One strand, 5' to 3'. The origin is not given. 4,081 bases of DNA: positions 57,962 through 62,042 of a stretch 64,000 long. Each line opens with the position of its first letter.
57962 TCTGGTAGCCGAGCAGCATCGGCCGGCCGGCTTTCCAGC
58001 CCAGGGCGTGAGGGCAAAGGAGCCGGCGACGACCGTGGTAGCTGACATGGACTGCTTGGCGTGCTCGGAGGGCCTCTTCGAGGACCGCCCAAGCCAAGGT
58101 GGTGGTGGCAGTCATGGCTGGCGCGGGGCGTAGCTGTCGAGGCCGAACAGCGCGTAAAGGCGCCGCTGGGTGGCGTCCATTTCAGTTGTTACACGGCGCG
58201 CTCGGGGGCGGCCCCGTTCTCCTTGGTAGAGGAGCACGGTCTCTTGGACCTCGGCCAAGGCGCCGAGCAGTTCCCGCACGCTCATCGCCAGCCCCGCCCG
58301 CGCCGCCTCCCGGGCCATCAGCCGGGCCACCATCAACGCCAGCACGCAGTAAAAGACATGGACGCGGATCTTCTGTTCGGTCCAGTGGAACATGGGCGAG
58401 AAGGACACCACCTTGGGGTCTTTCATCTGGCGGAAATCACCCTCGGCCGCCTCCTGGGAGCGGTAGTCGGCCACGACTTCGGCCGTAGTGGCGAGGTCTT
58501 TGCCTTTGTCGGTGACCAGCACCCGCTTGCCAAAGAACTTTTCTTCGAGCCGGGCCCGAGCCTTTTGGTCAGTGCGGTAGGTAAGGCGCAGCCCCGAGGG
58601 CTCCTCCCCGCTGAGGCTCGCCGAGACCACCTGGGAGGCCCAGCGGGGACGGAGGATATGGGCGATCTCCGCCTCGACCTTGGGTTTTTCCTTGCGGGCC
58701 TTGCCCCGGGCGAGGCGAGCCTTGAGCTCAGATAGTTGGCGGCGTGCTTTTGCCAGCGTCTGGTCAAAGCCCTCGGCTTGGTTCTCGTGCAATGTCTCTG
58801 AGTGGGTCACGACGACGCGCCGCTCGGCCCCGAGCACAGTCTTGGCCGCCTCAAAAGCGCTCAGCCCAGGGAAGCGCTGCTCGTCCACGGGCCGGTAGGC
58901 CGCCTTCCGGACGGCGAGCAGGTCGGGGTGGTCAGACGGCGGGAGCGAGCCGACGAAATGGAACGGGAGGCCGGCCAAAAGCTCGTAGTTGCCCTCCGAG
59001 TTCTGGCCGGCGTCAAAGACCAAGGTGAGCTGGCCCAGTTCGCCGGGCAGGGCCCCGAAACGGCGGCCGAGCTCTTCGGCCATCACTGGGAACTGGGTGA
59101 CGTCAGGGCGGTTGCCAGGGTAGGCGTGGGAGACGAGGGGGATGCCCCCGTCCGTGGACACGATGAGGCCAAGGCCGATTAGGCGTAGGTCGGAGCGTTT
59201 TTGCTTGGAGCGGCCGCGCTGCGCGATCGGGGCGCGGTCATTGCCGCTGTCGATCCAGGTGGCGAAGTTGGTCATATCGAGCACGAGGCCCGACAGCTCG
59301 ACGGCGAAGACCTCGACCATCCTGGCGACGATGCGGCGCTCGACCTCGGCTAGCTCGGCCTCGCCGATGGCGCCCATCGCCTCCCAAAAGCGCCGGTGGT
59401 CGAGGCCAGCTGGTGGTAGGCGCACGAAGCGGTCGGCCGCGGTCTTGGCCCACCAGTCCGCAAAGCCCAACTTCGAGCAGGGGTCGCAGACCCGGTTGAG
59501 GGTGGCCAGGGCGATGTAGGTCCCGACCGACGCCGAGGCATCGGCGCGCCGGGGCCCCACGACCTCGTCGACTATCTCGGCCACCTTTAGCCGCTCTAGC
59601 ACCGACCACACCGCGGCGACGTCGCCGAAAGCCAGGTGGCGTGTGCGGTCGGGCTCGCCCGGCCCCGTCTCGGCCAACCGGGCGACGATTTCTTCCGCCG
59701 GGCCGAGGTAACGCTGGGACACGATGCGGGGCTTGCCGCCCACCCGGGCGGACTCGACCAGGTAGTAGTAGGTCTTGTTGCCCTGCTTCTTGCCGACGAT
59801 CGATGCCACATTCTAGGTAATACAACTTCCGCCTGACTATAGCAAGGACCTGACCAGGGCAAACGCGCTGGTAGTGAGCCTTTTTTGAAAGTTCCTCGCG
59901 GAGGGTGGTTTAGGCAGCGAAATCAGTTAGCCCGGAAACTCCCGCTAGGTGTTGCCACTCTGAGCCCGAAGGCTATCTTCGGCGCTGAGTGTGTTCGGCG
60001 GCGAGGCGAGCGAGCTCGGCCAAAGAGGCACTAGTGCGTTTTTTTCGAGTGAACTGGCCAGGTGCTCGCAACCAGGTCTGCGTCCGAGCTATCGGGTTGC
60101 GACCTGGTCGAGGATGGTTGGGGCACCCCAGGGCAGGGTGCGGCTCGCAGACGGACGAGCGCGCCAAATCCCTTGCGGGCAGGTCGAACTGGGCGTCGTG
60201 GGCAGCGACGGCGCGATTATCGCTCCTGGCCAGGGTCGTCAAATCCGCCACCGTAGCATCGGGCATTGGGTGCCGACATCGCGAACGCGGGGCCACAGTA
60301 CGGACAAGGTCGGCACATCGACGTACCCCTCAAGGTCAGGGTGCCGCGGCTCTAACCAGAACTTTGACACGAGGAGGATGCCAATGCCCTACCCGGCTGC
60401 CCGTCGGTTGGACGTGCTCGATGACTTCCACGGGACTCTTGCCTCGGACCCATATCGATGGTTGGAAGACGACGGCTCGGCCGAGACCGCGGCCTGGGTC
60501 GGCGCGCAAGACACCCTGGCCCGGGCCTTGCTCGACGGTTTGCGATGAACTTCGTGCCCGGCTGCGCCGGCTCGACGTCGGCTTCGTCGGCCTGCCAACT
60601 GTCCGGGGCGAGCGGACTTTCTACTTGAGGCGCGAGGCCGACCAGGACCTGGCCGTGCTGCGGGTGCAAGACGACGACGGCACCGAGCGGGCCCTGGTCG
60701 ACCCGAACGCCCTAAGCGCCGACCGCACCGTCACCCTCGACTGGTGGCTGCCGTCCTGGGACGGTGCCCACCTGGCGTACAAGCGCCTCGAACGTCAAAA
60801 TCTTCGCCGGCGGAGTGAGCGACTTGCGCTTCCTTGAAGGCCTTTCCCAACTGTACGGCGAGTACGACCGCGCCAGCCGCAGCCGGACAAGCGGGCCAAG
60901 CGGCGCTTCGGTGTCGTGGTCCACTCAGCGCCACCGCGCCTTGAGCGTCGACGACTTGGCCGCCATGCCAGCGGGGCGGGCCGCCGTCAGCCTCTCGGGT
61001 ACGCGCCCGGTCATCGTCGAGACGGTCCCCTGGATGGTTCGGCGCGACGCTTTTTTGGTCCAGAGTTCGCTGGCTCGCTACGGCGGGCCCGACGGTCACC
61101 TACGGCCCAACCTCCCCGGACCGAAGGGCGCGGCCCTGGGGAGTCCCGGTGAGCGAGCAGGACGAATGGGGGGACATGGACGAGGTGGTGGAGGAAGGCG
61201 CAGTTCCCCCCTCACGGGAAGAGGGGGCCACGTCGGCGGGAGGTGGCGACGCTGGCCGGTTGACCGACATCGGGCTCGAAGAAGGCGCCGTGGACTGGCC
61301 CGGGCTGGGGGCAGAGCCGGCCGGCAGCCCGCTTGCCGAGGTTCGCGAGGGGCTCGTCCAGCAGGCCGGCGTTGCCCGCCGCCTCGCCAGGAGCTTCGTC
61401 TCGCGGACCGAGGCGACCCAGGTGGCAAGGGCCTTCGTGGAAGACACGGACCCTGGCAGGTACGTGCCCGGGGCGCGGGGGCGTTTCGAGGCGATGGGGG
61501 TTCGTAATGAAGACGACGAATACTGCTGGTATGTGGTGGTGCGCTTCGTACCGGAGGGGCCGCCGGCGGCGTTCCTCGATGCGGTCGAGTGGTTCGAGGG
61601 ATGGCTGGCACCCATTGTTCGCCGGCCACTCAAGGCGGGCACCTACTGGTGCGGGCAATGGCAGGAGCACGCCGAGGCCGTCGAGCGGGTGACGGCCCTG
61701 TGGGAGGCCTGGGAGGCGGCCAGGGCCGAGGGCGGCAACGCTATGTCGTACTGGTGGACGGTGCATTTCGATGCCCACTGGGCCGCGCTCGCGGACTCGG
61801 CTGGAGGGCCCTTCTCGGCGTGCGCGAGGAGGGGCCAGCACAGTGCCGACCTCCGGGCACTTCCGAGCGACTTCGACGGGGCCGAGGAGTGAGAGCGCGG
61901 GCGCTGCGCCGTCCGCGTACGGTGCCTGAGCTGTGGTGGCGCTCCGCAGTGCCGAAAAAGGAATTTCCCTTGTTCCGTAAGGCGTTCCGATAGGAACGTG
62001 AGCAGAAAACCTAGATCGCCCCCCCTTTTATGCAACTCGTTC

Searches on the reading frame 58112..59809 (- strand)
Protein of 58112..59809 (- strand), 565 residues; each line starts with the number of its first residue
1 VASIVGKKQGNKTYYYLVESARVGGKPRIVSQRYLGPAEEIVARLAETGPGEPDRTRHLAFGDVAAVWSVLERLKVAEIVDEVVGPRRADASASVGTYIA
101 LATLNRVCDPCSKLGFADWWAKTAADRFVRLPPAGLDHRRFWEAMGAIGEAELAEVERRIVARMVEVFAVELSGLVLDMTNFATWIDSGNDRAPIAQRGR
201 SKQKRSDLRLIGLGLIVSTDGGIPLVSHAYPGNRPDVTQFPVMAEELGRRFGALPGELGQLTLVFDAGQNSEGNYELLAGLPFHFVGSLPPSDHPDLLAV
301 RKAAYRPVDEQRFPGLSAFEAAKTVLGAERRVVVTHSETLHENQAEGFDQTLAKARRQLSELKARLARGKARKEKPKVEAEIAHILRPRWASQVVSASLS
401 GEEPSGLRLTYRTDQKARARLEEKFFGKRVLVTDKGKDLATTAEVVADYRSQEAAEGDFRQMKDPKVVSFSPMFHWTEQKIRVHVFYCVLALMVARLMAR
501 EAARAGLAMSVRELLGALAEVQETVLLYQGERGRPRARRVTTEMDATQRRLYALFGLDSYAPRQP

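Call 14: search_protein_families(library=pfam, proteins=[window:58112-59809:-], max_evalue=0.01)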
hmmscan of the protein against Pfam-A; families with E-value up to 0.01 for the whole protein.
window:58112-59809:- (565 aa): 1 family
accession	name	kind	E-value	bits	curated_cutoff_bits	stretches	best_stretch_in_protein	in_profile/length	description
PF01609.27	DDE_Tnp_1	-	0.0054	17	23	1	186-289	9-106/200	Transposase DDE domain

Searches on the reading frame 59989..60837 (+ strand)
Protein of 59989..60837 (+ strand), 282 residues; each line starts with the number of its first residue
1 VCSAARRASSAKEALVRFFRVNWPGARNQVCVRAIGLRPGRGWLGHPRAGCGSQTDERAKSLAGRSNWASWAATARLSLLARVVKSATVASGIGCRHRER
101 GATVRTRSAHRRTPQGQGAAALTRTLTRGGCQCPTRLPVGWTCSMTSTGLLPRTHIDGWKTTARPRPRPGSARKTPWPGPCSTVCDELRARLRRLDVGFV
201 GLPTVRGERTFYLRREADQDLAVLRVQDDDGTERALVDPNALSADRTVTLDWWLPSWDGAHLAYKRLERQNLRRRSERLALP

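Call 14: search_protein_families(library=pfam, proteins=[window:59989-60837:+], max_evalue=0.01)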
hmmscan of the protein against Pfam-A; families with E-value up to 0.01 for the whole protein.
window:59989-60837:+ (282 aa): 1 family
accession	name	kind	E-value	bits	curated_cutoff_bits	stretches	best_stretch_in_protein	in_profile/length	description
PF02897.21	Peptidase_S9_N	-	1.1e-09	38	24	1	200-265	71-141/414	Prolyl oligopeptidase, N-terminal beta-propeller domain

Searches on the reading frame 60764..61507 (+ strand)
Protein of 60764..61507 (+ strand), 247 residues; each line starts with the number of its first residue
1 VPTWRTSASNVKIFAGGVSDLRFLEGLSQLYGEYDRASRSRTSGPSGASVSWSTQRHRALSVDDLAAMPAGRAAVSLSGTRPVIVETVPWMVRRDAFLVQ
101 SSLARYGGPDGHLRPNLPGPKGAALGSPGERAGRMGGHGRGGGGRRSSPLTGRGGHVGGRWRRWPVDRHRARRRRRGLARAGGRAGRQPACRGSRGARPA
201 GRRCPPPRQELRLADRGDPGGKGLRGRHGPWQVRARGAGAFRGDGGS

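Call 41: search_protein_families(library=pfam, proteins=[window:60764-61507:+], max_evalue=0.01)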
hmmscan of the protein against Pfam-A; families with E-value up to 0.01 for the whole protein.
window:60764-61507:+ (247 aa): 1 family
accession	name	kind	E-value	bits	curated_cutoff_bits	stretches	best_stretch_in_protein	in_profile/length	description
PF12696.13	TraG-D_C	-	2.6e-05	24.6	22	1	7-69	56-125/126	TraM recognition site of TraD and TraG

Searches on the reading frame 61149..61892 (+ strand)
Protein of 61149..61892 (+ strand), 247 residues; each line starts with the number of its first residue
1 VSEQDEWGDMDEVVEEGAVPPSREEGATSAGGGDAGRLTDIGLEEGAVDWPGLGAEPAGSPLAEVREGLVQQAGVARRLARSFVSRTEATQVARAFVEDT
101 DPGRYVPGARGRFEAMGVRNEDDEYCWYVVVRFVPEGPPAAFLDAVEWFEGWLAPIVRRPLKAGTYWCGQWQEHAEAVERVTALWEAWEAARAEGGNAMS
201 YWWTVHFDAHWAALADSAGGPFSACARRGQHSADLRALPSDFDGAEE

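Call 14: search_protein_families(library=pfam, proteins=[window:61149-61892:+], max_evalue=0.01)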
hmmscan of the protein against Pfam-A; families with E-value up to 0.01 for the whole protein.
window:61149-61892:+ (247 aa): 1 family
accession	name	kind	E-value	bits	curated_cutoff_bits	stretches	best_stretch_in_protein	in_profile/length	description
PF16259.10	DUF4913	-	8.1e-26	90.6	25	1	144-239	3-99/104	Domain of unknown function (DUF4913)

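Call 54: find_homologous_proteins(query=window:61149-61892:+, max_evalue=1e-10)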
Query window:61149-61892:+ (247 aa): 29 proteins with E <= 1e-10 among 5433 candidates.
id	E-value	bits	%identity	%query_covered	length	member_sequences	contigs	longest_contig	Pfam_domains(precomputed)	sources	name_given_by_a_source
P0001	9.5e-141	486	88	100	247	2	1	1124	PF16259.11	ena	-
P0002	9.2e-140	483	90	100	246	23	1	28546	PF16259.11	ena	-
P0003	9.2e-131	453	85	100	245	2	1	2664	PF16259.11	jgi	jgi:Domain of unknown function (DUF4913)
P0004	1.3e-130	453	83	100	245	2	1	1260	PF16259.11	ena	-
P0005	3.0e-129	448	83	100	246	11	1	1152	PF16259.11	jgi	jgi:hypothetical protein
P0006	1.6e-126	439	84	100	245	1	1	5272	PF16259.11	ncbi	-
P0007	4.0e-116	405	86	85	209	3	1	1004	PF16259.11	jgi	jgi:hypothetical protein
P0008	4.2e-105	369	72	98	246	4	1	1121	PF16259.11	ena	-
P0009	1.7e-100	354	69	99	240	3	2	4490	PF16259.11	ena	-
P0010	1.2e-99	351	69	99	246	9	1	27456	PF16259.11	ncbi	-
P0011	7.4e-96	339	85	74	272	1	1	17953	PF16259.11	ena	-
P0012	1.4e-94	334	68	98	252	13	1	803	PF16259.11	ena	-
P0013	3.3e-93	330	89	68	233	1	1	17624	PF16259.11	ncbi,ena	-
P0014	1.5e-92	328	71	87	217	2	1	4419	PF16259.11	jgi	jgi:hypothetical protein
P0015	9.9e-90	319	65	100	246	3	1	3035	PF16259.11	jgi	jgi:hypothetical protein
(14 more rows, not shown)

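Call 55: find_encoding_contigs(protein=window:61149-61892:+, flank=10000, max_places=6)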
Protein window:61149-61892:+ (247 aa): no gene with exactly this product is on record in the collection.

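Call 56: find_encoding_contigs(protein=P0002, flank=10000, max_places=4)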
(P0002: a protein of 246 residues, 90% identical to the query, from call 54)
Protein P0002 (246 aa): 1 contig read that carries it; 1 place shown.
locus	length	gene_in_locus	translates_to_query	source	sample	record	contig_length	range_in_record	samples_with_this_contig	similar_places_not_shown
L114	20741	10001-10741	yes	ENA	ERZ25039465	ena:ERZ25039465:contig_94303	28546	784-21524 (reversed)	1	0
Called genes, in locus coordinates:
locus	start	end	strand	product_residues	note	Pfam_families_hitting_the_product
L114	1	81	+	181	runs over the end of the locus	PF20373:DUF6668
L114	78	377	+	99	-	-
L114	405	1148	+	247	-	PF26526:DUF8175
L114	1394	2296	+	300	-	PF19590:TrbL_3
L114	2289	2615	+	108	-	-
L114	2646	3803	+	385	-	-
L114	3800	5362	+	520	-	-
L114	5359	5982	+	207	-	-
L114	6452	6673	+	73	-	-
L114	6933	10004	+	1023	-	PF02534:T4SS-DNA_transf, PF12696:TraG-D_C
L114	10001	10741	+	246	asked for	PF16259:DUF4913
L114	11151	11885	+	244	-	PF13091:PLDc_2 (weak)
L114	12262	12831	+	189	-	-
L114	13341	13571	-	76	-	-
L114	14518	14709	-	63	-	-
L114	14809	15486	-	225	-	-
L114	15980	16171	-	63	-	-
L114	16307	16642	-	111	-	-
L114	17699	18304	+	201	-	-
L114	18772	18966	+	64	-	-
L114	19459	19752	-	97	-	-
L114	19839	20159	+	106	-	-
